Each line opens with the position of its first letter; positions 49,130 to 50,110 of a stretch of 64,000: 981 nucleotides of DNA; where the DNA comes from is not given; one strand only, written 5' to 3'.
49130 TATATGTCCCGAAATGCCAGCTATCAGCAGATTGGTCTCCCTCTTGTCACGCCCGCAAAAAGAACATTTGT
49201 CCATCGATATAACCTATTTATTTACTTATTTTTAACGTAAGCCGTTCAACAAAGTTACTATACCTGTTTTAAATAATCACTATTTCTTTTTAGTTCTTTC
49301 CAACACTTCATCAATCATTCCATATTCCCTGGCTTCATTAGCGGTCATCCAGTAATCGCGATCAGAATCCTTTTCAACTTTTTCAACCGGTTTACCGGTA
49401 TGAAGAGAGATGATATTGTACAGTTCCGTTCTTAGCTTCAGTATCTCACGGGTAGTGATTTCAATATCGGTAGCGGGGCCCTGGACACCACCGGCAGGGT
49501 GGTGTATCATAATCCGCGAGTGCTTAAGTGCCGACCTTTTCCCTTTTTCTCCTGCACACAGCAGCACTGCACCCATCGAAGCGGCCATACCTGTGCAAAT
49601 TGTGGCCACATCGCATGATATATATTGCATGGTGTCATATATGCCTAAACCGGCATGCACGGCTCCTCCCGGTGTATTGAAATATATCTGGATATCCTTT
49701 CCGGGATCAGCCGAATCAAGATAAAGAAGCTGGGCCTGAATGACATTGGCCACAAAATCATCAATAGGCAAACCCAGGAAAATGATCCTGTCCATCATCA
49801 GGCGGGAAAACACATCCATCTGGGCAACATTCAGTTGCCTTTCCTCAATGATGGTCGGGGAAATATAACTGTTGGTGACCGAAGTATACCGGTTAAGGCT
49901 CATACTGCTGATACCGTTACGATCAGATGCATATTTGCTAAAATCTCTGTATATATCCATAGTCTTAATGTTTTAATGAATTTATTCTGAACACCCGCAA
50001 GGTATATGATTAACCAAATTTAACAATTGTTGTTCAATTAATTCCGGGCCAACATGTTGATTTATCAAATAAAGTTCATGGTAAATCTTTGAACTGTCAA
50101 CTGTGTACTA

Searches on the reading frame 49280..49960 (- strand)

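Call 6: search_protein_families(library=ncbifam, proteins=[window:49280-49960:-])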
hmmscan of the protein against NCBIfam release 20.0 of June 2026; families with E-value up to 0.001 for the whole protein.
window:49280-49960:- (226 aa): 10 families
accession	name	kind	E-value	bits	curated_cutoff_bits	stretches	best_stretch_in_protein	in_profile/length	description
NF011091.0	PRK14514.1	equivalog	8.2e-118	391.8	361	1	5-223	2-220/221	ATP-dependent Clp endopeptidase proteolytic subunit ClpP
NF001368.0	PRK00277.1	subfamily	2.1e-86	288.9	249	1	30-225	5-200/203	ATP-dependent Clp protease proteolytic subunit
TIGR00493.1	clpP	equivalog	9.3e-80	266.9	308.6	1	34-222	4-192/192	ATP-dependent Clp endopeptidase proteolytic subunit ClpP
NF009205.0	PRK12553.1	subfamily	5.6e-77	258.1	228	1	28-224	8-206/211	ATP-dependent Clp protease proteolytic subunit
NF009203.0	PRK12551.1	equivalog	5.6e-71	238.3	359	1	35-223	3-191/196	ATP-dependent Clp protease proteolytic subunit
NF011090.0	PRK14513.1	equivalog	5.1e-68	228.9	347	1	34-225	4-195/201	ATP-dependent Clp protease proteolytic subunit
NF009204.0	PRK12552.1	equivalog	2.3e-50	171.1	263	1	43-225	16-217/225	ATP-dependent Clp protease proteolytic subunit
NF011089.0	PRK14512.1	equivalog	7.7e-48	162.9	251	1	41-223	12-194/200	ATP-dependent Clp protease proteolytic subunit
NF045540.1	scaf_prot_MCP1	exception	1.3e-26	93.5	475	1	81-224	24-165/652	ClpP-like prohead protease/major capsid protein fusion protein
NF045542.1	Clp_rel_HeadMat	equivalog_domain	1.4e-23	83.7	120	1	82-219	28-165/165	head maturation protease, ClpP-related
